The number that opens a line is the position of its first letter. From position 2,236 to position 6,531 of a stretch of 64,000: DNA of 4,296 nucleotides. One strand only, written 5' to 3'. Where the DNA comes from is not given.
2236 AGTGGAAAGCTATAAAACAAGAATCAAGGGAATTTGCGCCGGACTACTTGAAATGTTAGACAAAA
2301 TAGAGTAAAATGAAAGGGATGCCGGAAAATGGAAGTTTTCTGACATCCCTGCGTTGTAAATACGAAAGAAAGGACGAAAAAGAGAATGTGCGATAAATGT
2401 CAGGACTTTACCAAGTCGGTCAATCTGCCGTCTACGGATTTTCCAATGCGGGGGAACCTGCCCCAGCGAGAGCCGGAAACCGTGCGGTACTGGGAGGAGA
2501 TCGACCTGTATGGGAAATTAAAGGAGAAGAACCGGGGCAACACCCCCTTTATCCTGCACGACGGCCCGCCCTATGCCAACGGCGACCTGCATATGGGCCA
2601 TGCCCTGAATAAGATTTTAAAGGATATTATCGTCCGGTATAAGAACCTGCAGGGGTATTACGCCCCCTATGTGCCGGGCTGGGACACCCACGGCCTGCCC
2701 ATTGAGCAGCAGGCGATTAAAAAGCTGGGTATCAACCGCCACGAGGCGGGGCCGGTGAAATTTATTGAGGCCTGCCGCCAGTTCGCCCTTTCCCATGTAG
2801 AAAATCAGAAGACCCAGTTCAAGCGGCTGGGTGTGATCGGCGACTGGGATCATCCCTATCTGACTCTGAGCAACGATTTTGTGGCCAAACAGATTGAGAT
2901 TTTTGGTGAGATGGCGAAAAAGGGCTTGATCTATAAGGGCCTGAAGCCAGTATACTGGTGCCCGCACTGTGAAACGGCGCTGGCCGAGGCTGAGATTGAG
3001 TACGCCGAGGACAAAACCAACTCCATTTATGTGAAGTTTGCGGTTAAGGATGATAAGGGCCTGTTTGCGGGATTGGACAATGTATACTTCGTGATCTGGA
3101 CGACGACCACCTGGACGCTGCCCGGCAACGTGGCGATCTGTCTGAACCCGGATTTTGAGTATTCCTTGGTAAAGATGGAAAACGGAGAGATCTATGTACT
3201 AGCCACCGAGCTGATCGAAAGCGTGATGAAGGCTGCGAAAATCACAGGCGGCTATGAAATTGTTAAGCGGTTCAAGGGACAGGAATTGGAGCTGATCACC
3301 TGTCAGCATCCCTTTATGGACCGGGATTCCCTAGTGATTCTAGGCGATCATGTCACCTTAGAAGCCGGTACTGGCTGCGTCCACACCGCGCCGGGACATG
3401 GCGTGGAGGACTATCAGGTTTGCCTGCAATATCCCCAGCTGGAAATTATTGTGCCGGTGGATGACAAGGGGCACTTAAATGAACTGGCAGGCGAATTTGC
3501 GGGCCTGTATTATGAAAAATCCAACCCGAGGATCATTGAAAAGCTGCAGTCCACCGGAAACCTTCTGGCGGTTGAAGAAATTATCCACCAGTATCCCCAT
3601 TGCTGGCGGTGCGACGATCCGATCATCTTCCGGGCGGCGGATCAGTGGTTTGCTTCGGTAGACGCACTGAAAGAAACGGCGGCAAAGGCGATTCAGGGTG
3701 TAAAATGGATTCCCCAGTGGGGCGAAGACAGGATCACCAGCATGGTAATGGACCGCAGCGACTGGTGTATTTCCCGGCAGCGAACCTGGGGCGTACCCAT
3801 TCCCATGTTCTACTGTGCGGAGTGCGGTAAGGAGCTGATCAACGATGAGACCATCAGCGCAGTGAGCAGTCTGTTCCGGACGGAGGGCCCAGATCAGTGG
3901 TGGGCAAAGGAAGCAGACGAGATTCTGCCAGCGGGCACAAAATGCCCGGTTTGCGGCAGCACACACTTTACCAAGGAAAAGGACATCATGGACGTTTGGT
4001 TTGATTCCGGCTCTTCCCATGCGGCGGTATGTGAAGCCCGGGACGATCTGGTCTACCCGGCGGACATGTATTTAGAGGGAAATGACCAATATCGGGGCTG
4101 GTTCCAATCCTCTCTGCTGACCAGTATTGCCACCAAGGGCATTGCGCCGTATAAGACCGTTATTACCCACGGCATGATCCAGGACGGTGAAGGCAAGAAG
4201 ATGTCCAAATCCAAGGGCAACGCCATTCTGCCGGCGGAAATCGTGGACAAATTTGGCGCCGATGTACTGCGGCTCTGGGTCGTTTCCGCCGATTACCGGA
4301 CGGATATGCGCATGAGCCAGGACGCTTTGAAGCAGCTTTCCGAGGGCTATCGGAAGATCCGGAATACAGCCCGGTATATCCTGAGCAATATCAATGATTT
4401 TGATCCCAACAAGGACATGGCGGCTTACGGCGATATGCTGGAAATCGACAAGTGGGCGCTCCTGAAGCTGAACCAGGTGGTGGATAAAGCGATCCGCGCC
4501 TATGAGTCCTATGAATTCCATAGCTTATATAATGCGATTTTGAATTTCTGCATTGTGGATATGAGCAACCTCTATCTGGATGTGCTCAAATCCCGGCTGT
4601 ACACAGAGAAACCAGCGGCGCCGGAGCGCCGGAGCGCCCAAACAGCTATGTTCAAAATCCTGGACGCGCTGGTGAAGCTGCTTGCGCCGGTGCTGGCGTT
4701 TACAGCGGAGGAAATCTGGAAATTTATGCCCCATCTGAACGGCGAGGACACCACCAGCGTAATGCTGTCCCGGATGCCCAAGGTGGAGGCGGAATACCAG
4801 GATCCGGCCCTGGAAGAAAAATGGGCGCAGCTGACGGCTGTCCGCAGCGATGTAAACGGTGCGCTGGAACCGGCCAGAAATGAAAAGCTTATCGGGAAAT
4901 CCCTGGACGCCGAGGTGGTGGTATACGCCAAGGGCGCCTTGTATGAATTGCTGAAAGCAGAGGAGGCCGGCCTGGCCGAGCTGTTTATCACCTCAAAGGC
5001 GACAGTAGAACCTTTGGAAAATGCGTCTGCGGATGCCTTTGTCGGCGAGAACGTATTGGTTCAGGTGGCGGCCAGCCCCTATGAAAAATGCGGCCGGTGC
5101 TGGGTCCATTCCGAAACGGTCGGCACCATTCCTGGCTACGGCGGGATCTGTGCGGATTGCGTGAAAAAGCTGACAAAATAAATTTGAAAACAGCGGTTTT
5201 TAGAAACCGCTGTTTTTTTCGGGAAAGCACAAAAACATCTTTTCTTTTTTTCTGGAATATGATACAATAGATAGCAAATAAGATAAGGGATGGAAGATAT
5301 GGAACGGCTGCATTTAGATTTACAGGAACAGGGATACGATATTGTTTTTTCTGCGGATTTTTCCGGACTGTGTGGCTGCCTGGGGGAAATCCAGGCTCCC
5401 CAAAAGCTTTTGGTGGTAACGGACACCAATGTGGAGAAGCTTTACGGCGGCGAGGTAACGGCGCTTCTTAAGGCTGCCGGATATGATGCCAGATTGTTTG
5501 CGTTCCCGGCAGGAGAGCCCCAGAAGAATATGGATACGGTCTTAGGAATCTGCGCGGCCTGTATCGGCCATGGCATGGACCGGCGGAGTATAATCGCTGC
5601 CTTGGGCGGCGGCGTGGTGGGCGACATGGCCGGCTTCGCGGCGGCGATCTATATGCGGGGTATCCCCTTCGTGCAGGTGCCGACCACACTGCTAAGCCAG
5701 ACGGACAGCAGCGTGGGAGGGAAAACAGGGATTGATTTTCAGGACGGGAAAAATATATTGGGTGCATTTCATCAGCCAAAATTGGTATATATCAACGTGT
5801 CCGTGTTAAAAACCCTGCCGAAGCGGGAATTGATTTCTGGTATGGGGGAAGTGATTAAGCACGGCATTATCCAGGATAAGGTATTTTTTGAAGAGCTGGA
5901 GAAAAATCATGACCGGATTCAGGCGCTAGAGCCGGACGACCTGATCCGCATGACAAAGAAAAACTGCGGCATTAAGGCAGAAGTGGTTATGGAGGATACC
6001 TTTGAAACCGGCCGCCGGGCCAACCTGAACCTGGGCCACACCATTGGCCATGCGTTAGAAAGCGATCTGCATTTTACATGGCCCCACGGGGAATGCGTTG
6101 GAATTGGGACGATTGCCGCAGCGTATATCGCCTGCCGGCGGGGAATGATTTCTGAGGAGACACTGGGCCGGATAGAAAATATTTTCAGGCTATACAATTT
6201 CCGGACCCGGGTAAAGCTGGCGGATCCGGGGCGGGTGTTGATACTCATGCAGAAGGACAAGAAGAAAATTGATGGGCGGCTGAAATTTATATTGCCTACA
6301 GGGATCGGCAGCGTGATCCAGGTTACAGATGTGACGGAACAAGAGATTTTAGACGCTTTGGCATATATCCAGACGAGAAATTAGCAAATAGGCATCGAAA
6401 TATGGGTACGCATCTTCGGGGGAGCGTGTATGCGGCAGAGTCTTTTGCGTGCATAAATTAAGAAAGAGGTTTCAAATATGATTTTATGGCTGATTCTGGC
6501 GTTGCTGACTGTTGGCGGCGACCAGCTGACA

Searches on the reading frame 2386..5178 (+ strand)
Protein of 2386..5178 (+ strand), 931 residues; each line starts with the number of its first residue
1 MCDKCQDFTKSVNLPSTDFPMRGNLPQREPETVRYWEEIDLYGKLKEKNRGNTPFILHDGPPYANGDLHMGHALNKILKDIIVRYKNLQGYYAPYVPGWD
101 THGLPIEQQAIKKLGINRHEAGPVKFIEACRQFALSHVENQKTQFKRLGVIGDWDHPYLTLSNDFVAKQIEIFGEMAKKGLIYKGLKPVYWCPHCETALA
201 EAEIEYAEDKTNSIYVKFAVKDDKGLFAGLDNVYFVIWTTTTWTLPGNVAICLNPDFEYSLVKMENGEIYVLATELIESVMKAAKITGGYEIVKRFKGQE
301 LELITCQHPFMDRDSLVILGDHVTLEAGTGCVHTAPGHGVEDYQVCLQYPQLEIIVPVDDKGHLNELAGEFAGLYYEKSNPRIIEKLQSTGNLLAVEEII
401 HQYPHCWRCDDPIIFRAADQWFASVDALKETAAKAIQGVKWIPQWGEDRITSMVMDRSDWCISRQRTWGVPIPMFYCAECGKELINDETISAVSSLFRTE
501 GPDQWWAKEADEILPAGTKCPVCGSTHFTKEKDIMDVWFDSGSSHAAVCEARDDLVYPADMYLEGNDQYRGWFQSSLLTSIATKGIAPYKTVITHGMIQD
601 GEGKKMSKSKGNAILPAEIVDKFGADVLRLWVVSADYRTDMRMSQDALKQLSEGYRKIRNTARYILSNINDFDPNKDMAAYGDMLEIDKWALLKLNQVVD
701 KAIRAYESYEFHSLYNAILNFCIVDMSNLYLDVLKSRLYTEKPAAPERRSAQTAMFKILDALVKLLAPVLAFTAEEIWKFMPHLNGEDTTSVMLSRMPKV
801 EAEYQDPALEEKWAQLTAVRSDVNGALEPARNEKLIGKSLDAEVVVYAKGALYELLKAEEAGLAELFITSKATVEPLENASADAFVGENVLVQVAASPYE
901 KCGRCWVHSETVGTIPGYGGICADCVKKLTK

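Call 30: search_protein_families(library=pfam, proteins=[window:2386-5178:+], max_evalue=0.001)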
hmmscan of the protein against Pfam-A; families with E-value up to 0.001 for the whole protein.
window:2386-5178:+ (931 aa): 5 families
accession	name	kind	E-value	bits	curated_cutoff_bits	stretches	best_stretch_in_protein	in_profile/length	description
PF00133.28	tRNA-synt_1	-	4e-147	490.7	22.7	1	34-644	4-414/414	tRNA synthetases class I (I, L, M and V)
PF08264.19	Anticodon_1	-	7.2e-33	114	25.1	1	688-845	1-147/148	Anticodon-binding domain of tRNA ligase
PF09334.17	tRNA-synt_1g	-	2.2e-30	106.1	20.1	2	62-205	8-136/391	tRNA synthetases class I (M)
PF01406.26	tRNA-synt_1e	-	3.6e-10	40.1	27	1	574-650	223-298/301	tRNA synthetases class I (C) catalytic domain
PF01921.24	tRNA-synt_1f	-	2.4e-06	27.1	27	1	593-662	270-339/360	tRNA synthetases class I (K)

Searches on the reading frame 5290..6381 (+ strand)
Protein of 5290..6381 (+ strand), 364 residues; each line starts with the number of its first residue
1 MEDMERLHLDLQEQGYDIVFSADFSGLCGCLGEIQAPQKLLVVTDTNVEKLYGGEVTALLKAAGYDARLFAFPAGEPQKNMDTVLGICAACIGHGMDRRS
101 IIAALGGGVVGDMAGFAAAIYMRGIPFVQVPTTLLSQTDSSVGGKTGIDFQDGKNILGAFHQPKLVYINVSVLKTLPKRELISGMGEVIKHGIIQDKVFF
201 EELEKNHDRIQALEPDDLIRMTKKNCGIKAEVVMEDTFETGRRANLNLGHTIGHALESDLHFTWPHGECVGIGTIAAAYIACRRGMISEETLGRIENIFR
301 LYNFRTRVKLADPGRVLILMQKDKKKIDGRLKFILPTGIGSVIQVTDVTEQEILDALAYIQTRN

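Call 30: search_protein_families(library=pfam, proteins=[window:5290-6381:+], max_evalue=0.001)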
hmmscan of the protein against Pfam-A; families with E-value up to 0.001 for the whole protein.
window:5290-6381:+ (364 aa): 4 families
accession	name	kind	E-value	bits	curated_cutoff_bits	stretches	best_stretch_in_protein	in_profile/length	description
PF01761.26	DHQ_synthase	-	1.7e-45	153.8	24.2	1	71-182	3-114/115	3-dehydroquinate synthase N-terminal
PF24621.2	DHQS_C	-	1.8e-40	138.6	27.6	1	184-326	1-144/144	3-dehydroquinate synthase C-terminal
PF13685.12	Fe-ADH_2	-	3.9e-09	37.1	28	1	38-134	20-108/149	Iron-containing alcohol dehydrogenase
PF00465.25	Fe-ADH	-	8.3e-07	29.2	31.3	1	38-151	23-146/168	Iron-containing alcohol dehydrogenase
